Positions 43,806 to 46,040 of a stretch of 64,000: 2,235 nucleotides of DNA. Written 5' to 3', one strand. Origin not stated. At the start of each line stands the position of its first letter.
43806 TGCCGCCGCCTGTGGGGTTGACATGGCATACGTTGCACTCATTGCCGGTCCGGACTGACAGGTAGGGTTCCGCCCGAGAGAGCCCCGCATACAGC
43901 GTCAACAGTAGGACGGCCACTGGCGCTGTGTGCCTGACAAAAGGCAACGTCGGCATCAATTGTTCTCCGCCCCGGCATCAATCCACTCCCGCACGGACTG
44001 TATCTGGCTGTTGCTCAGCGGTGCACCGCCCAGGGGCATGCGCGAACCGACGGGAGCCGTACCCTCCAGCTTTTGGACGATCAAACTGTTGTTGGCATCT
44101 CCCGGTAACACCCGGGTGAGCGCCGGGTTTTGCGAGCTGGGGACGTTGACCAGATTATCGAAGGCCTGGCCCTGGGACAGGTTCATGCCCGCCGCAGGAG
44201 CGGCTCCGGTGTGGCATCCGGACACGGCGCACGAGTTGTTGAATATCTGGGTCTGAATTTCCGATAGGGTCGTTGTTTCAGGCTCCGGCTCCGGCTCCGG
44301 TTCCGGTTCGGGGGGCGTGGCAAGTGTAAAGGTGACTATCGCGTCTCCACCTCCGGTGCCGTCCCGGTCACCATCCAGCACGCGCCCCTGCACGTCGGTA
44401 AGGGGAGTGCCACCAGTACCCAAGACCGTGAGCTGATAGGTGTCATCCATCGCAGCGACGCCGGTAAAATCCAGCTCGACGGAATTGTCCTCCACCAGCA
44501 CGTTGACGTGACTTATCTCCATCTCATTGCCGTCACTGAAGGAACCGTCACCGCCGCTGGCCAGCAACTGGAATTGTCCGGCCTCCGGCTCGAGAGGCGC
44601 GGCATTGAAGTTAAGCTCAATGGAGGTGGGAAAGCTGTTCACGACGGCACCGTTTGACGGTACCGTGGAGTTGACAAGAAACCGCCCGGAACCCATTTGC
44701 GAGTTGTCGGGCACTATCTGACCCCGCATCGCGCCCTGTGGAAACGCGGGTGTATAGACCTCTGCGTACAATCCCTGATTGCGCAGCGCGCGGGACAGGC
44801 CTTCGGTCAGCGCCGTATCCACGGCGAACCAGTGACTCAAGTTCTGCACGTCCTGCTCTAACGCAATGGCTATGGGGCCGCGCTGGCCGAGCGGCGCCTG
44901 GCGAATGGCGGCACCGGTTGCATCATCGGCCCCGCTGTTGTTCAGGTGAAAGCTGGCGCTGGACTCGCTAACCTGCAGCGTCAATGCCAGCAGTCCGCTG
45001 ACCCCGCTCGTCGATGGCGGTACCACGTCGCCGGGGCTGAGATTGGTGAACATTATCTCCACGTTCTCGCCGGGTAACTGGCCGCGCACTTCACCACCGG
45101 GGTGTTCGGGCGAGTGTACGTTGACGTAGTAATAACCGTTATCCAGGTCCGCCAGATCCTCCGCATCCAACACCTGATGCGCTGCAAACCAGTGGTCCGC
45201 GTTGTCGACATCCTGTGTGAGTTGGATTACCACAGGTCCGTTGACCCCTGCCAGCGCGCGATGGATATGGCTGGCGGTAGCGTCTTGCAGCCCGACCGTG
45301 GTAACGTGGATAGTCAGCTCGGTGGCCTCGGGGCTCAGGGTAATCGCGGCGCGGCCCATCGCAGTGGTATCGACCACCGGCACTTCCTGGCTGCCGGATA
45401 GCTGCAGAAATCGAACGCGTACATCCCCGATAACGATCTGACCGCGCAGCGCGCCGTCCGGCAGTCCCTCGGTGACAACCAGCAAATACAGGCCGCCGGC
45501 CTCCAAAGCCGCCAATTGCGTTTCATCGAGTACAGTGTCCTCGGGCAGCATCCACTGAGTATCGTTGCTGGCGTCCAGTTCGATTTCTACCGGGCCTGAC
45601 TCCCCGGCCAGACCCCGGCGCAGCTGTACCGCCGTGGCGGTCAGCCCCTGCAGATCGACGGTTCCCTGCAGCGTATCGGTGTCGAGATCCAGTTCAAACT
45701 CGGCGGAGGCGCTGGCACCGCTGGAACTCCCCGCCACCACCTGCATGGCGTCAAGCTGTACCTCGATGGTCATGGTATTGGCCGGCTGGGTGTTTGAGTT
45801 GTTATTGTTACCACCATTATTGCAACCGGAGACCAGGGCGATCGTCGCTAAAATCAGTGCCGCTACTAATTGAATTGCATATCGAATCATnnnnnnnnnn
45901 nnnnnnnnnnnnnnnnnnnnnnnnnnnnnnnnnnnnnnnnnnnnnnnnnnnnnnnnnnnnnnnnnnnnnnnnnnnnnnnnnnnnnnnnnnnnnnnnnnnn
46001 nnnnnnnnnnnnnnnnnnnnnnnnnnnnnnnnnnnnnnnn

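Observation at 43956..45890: Unusual lipoprotein with three CHRD domains, an Ig-like domain, a (PE)6 linker and a cytochrome-like domain with non-canonical C-X4-CH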

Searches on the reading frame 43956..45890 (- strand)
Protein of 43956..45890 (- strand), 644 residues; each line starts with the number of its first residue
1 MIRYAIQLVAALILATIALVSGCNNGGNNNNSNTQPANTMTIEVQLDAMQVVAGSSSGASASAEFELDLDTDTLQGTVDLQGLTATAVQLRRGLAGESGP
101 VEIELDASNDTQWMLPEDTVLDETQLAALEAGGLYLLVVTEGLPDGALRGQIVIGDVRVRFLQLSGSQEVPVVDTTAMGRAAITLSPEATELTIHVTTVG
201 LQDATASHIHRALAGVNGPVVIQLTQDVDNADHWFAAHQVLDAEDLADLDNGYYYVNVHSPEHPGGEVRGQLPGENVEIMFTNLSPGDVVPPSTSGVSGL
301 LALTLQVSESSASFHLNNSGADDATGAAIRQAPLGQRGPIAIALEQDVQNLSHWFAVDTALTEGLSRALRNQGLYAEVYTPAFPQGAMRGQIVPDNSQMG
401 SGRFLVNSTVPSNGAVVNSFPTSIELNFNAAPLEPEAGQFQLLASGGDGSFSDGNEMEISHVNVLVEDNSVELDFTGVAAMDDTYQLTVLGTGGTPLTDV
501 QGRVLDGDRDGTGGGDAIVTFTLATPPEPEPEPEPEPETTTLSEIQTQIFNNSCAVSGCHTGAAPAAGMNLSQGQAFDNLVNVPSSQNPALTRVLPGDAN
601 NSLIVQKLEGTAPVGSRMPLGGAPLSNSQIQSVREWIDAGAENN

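Call 3: search_protein_families(library=pfam, proteins=[window:43956-45890:-], max_evalue=0.1)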
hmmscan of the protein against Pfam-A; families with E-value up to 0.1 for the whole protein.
window:43956-45890:- (644 aa): 5 families
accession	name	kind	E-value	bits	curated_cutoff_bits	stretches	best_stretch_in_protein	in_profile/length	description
PF07452.17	CHRD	-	1.7e-69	232.5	24.1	3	163-272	4-117/117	CHRD domain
PF13205.12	Big_5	-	0.0011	20.1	23.6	1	406-503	7-93/105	Bacterial Ig-like domain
PF04234.18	CopC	-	0.0018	19.6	23.3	1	407-458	5-45/92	CopC domain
PF05887.16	Trypan_PARP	-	0.0023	18.4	100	1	502-541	47-81/134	Procyclic acidic repetitive protein (PARP)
PF08029.16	HisG_C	-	0.089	13.4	23.5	0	203-248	13-53/73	HisG, C-terminal domain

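Call 4: search_protein_families(library=ncbifam, proteins=[window:43956-45890:-], max_evalue=0.1)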
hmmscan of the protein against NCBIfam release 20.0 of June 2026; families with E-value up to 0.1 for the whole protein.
window:43956-45890:- (644 aa): 3 families
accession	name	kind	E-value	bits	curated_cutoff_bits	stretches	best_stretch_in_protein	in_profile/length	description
NF058595.1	invert_tail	domain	0.0018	18.6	37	1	4-45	53-96/113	lipo-invert putative C-terminal anchoring domain-containing protein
TIGR03806.1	chp_HNE_0200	subfamily_domain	0.032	13.4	313.3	1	548-638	215-312/314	SO2930 family diheme c-type cytochrome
NF005499.0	PRK07114.1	equivalog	0.067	12.9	275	0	591-641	136-183/223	bifunctional 4-hydroxy-2-oxoglutarate aldolase/2-dehydro-3-deoxy-phosphogluconate aldolase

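Call 6: search_solved_structures(query=window:43956-45890:-, max_evalue=1, show_alignments=3)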
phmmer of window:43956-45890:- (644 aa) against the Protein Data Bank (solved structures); distinct sequences matched with E-value up to 1: 5.
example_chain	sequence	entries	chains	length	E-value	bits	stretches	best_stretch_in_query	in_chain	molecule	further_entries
9igm_A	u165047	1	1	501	0.025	16.4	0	260-335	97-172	Chordin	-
9qvv_A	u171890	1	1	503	0.032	16.1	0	259-335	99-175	Chordin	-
2wsu_A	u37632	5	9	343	0.06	15.2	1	394-540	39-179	PUTATIVE FIBER PROTEIN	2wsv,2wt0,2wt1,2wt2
5mab_A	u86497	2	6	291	0.13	14.1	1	555-643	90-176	FoxE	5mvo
9rd6_A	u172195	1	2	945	0.33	12.7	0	134-272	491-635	Chordin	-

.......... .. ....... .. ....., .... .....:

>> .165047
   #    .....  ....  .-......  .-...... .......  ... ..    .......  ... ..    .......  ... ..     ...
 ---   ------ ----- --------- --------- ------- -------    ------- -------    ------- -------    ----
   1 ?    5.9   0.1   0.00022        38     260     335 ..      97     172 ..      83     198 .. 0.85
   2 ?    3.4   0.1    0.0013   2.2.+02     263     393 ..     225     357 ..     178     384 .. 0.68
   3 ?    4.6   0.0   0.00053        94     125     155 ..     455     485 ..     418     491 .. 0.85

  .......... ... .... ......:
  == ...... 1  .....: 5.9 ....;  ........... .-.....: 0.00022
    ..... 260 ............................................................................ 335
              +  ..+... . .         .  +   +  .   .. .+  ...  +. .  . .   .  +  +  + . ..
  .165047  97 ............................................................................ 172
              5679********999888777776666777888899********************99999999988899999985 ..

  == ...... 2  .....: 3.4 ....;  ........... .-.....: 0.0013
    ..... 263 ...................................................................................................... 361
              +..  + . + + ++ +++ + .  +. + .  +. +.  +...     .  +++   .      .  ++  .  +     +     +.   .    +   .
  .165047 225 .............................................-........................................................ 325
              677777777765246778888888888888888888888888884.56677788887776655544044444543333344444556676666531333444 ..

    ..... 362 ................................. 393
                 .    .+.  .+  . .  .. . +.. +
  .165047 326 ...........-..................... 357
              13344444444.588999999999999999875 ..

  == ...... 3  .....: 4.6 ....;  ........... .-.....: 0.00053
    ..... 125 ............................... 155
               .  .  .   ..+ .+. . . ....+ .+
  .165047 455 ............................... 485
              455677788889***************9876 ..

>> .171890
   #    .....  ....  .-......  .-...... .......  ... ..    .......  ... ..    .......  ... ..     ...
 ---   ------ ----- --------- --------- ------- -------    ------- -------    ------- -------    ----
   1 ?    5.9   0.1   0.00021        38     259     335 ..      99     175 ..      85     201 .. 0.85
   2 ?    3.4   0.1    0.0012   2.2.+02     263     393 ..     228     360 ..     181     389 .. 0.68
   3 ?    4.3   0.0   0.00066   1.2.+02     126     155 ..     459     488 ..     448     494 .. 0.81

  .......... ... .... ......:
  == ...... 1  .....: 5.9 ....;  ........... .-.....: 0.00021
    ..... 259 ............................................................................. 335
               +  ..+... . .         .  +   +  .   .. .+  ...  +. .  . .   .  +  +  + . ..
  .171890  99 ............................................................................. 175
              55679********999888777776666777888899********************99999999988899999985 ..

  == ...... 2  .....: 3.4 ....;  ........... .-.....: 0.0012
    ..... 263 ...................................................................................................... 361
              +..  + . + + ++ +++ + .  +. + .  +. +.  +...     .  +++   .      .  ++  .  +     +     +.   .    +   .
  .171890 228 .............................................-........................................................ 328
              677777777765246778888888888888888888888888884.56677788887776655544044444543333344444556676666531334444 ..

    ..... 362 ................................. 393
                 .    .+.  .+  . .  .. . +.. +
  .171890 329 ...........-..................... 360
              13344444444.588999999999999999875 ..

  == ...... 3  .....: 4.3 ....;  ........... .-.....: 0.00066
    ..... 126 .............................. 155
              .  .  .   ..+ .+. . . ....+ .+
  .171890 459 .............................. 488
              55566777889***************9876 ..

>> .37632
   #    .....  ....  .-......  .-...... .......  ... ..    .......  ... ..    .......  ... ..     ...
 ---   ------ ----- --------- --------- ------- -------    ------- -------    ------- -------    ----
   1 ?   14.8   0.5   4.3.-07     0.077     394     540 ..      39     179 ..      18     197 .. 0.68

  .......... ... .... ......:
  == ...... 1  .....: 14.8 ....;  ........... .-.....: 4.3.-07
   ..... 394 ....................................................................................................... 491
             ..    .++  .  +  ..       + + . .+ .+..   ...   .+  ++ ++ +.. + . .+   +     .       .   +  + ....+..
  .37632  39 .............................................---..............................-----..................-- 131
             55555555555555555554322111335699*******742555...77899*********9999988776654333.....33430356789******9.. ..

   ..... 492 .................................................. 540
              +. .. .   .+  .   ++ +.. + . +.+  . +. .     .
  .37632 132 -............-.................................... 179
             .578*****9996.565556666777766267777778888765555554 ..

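Call 7: find_homologous_proteins(query=window:43956-45890:-, max_evalue=0.00001)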
Query window:43956-45890:- (644 aa): 377 proteins with E <= 0.00001 among 8000 candidates; the best 120 are listed.
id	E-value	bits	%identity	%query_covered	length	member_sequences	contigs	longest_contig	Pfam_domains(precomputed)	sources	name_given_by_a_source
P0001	2.8e-261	887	63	100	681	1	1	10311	PF07452.18,PF05887.17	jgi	jgi:hypothetical protein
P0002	8.4e-261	885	54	95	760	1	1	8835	PF07452.18,PF13205.13,PF04234.19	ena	-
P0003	1.8e-232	791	60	95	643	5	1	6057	PF07452.18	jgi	jgi:hypothetical protein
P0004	1.0e-227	776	41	95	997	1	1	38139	PF07452.18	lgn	-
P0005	2.2e-225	768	58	100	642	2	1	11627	PF07452.18,PF13205.13,PF04234.19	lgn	-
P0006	6.2e-222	757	58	99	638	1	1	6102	PF07452.18,PF13205.13,PF04234.19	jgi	-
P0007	4.6e-219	747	43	95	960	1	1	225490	PF07452.18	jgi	jgi:hypothetical protein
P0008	5.6e-214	730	54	100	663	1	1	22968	PF07452.18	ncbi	-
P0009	7.1e-208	710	36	93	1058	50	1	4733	PF07452.18,PF17957.8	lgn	-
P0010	2.0e-204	699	39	87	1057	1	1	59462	PF07452.18,PF17957.8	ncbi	-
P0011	1.8e-203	696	37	87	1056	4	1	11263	PF07452.18,PF17957.8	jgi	-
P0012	5.2e-195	668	44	93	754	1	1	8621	PF07452.18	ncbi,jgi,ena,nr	ncbi:MAG: CHRD domain-containing protein [Gammaproteobacteria bacterium]|nr:CHRD domain-containing p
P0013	5.6e-192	658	35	93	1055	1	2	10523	PF07452.18,PF17957.8,PF19077.7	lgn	-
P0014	5.5e-187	641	38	87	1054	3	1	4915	PF07452.18,PF17957.8,PF19077.7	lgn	-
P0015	1.5e-184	633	34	99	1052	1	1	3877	PF07452.18,PF17957.8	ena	-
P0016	4.2e-184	632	38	87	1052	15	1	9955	PF07452.18,PF17957.8,PF19077.7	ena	-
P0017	4.7e-184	632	34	99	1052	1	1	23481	PF07452.18,PF17957.8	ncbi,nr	ncbi:MAG: CHRD domain-containing protein [Proteobacteria bacterium]|nr:CHRD domain-containing protei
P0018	6.7e-184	631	39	87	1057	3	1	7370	PF07452.18,PF17957.8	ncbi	-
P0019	9.6e-183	627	34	99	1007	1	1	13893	PF07452.18,PF17957.8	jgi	jgi:hypothetical protein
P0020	3.0e-181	622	34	99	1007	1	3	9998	PF07452.18,PF17957.8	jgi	jgi:hypothetical protein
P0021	1.9e-180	620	36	87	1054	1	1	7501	PF07452.18,PF17957.8,PF19077.7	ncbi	-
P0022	3.0e-180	619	36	96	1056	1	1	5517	PF07452.18,PF17957.8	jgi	-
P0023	1.6e-179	617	35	93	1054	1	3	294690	PF07452.18,PF17957.8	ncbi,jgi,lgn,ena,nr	ncbi:MAG: CHRD domain-containing protein [Gammaproteobacteria bacterium]|nr:CHRD domain-containing p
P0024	4.0e-179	615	36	93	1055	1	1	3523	PF07452.18,PF17957.8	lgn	-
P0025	4.5e-179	615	37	87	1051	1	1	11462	PF07452.18,PF17957.8,PF19077.7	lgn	-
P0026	1.4e-178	614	35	99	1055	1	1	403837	PF07452.18,PF17957.8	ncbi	-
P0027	1.6e-178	613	35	91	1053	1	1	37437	PF07452.18,PF17957.8,PF19077.7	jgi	jgi:hypothetical protein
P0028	2.0e-178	613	36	99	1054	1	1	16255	PF07452.18,PF17957.8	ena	-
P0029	2.4e-178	613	38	87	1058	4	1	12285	PF07452.18,PF17957.8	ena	-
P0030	2.5e-178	613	35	99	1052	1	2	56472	PF07452.18,PF17957.8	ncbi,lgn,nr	ncbi:MAG TPA: CHRD domain-containing protein [Woeseiaceae bacterium]|nr:CHRD domain-containing prote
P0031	2.1e-177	610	36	93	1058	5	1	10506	PF07452.18,PF17957.8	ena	-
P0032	5.6e-177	608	36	87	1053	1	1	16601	PF07452.18,PF17957.8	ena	-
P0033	6.0e-177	608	39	57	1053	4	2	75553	PF07452.18,PF17957.8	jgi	-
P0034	1.1e-176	607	36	99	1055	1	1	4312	PF07452.18,PF17957.8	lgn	-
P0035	3.6e-176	606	36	99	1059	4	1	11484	PF07452.18,PF17957.8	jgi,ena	-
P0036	1.5e-175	603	36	99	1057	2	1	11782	PF07452.18,PF17957.8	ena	-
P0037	1.8e-175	603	34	99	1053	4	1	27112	PF07452.18,PF17957.8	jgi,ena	-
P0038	3.5e-175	602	37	91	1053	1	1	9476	PF07452.18,PF17957.8,PF19077.7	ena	-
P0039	8.6e-175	601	35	96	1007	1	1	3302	PF07452.18,PF17957.8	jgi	jgi:hypothetical protein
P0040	1.5e-174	600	35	87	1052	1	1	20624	PF07452.18,PF17957.8,PF19077.7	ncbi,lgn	-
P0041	2.2e-174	600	35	87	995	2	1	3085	PF07452.18,PF17957.8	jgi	jgi:mono/diheme cytochrome c family protein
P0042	2.8e-174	599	38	60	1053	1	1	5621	PF07452.18,PF17957.8,PF19077.7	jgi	jgi:hypothetical protein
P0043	5.7e-174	598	38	58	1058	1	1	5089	PF07452.18,PF17957.8,PF19077.7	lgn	-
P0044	2.0e-173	596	36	93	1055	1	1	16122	PF07452.18,PF17957.8,PF19077.7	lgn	-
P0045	2.1e-173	596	36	93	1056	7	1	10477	PF07452.18,PF17957.8,PF19077.7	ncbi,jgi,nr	ncbi:MAG: CHRD domain-containing protein [Gammaproteobacteria bacterium]|nr:CHRD domain-containing p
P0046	3.4e-173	596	35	99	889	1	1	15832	PF07452.18,PF17957.8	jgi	jgi:CHRD domain/Bacterial Ig domain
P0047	4.8e-173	595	36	99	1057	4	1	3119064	PF07452.18,PF17957.8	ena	-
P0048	5.3e-173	595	38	87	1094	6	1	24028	PF07452.18,PF17957.8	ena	-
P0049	2.0e-172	593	36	87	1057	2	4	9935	PF07452.18,PF17957.8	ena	-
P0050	8.1e-172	591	38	87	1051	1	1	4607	PF07452.18,PF17957.8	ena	-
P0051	1.1e-171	591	38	56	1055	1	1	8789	PF07452.18,PF17957.8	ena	-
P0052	2.3e-171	590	36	93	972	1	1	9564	PF07452.18,PF17957.8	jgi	-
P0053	7.3e-171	588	36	93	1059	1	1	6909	PF07452.18,PF17957.8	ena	-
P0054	1.3e-169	584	46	100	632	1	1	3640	PF07452.18,PF13205.13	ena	-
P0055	1.3e-169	584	35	99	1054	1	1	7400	PF07452.18,PF17957.8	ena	-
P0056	1.5e-169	584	34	96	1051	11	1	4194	PF07452.18,PF17957.8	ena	-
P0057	2.1e-169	583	37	89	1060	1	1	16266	PF07452.18,PF17957.8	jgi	-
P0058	3.1e-169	583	35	87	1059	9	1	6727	PF07452.18,PF18981.7,PF17957.8,PF19077.7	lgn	-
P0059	4.8e-169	582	38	58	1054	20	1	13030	PF07452.18,PF17957.8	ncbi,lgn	-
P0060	7.4e-169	581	40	52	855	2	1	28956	PF07452.18,PF17957.8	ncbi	ncbi:MAG: CHRD domain-containing protein, partial [Woeseia sp.]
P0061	6.3e-168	578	35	99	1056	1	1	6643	PF07452.18,PF17957.8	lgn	-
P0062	1.6e-167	577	35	83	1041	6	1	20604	PF07452.18,PF17957.8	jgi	jgi:hypothetical protein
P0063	5.3e-166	572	35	99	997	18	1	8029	PF07452.18,PF17957.8,PF19077.7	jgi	jgi:hypothetical protein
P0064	5.7e-166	572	41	58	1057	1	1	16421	PF07452.18,PF17957.8,PF19077.7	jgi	jgi:hypothetical protein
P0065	1.9e-165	570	44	98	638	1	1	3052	PF07452.18,PF04234.19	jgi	-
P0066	4.7e-165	569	46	98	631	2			PF07452.18,PF13205.13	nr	nr:CHRD domain-containing protein [Shewanella salipaludis]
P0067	5.2e-165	569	38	60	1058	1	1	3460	PF07452.18,PF17957.8,PF19077.7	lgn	-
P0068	7.2e-165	568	37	60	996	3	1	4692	PF07452.18,PF17957.8,PF19077.7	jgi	jgi:hypothetical protein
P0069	7.4e-165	568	48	94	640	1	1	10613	PF07452.18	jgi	jgi:hypothetical protein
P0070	8.0e-165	568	35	99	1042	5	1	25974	PF07452.18,PF17957.8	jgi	jgi:hypothetical protein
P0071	1.9e-164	567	46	99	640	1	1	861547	PF07452.18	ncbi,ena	-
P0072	3.1e-164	566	36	93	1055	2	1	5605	PF07452.18,PF17957.8,PF19077.7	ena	-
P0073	3.9e-164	566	35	87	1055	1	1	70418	PF07452.18,PF17957.8,PF19077.7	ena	-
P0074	5.2e-164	565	33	99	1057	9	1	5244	PF07452.18,PF17957.8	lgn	-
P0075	2.2e-163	563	34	93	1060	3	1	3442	PF07452.18,PF17957.8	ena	-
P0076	2.2e-163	563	46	100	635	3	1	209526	PF07452.18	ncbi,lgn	-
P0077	3.4e-163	563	37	59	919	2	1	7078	PF07452.18,PF17957.8,PF19077.7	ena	-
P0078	3.6e-163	563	38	58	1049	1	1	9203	PF07452.18,PF17957.8,PF19077.7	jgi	jgi:hypothetical protein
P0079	8.9e-163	561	42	52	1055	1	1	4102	PF07452.18,PF17957.8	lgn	-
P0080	1.1e-162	561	34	99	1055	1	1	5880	PF07452.18,PF17957.8,PF19077.7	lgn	-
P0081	6.8e-162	558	37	58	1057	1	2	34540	PF07452.18,PF17957.8,PF19077.7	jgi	-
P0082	2.9e-161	556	46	98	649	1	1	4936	PF07452.18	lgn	-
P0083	3.7e-161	556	33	99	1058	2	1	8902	PF07452.18,PF17957.8,PF19077.7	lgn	-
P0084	7.8e-161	555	36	93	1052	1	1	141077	PF07452.18,PF17957.8,PF19077.7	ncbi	-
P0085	2.6e-160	553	35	97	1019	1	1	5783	PF07452.18,PF17957.8,PF19077.7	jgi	jgi:hypothetical protein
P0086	2.8e-160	553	36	99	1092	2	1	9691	PF07452.18,PF17957.8,PF19077.7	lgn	-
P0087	1.9e-159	550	35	96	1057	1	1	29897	PF07452.18,PF17957.8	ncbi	-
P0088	2.6e-159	550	36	99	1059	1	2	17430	PF07452.18,PF17957.8,PF19077.7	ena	-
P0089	2.9e-159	550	35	93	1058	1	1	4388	PF07452.18,PF17957.8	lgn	-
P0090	6.9e-159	548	45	98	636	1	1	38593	PF07452.18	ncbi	ncbi:MAG: CHRD domain-containing protein [Pseudomonadales bacterium]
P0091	7.8e-159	548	33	93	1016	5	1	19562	PF07452.18,PF17957.8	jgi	jgi:hypothetical protein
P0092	3.1e-158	546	34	93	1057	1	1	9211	PF07452.18,PF17957.8,PF19077.7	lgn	-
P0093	4.1e-158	546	34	99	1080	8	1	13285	PF07452.18,PF17957.8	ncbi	-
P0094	5.7e-158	545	36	93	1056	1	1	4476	PF07452.18,PF17957.8,PF19077.7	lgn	-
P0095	7.0e-158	545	46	97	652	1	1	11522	PF07452.18,PF13205.13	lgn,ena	-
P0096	9.6e-158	545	38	58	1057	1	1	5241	PF07452.18,PF17957.8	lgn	-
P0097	1.0e-157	545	45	99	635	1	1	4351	PF07452.18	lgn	-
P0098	3.2e-157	543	37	87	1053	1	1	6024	PF07452.18,PF17957.8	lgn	-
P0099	5.0e-157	542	45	98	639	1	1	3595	PF07452.18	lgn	-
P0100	6.4e-157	542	35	90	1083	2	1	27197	PF07452.18,PF17957.8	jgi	jgi:hypothetical protein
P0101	6.9e-157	542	36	87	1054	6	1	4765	PF07452.18,PF17957.8,PF19077.7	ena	-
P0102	1.6e-156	541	39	56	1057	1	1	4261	PF07452.18,PF17957.8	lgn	-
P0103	2.0e-156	540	35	96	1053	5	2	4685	PF07452.18,PF17957.8,PF19077.7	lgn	-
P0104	5.0e-156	539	38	58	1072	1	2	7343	PF07452.18,PF17957.8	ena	-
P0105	1.6e-155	537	33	87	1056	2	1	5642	PF07452.18,PF17957.8,PF14041.12,PF19077.7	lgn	-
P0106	2.9e-155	536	35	86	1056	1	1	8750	PF07452.18,PF17957.8,PF19077.7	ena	-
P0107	3.1e-155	536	35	87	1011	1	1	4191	PF07452.18,PF17957.8,PF19077.7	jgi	-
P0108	3.8e-155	536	38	91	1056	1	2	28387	PF07452.18,PF17957.8,PF19077.7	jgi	-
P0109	7.5e-155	535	45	98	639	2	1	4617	PF07452.18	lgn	-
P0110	1.1e-154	535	36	87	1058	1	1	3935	PF07452.18,PF17957.8,PF19077.7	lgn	-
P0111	6.0e-154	532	38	58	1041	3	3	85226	PF07452.18,PF17957.8,PF19077.7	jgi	jgi:hypothetical protein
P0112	1.9e-152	527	47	94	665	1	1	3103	PF07452.18,PF13205.13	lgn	-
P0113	2.0e-152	527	36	87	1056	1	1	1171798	PF07452.18,PF17957.8,PF19077.7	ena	-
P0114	5.1e-152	526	35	87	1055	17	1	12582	PF07452.18,PF17957.8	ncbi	-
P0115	6.9e-152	525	33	95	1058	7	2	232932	PF07452.18,PF17957.8,PF19077.7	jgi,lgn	-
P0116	2.0e-151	524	44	99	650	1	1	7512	PF07452.18,PF13205.13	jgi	-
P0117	3.6e-151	523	34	99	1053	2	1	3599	PF07452.18,PF17957.8,PF19077.7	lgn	-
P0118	1.6e-150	521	43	94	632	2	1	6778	PF07452.18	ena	-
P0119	2.9e-150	520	33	87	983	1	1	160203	PF07452.18,PF17957.8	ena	-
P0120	4.3e-150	519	36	95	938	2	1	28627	PF07452.18,PF17957.8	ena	-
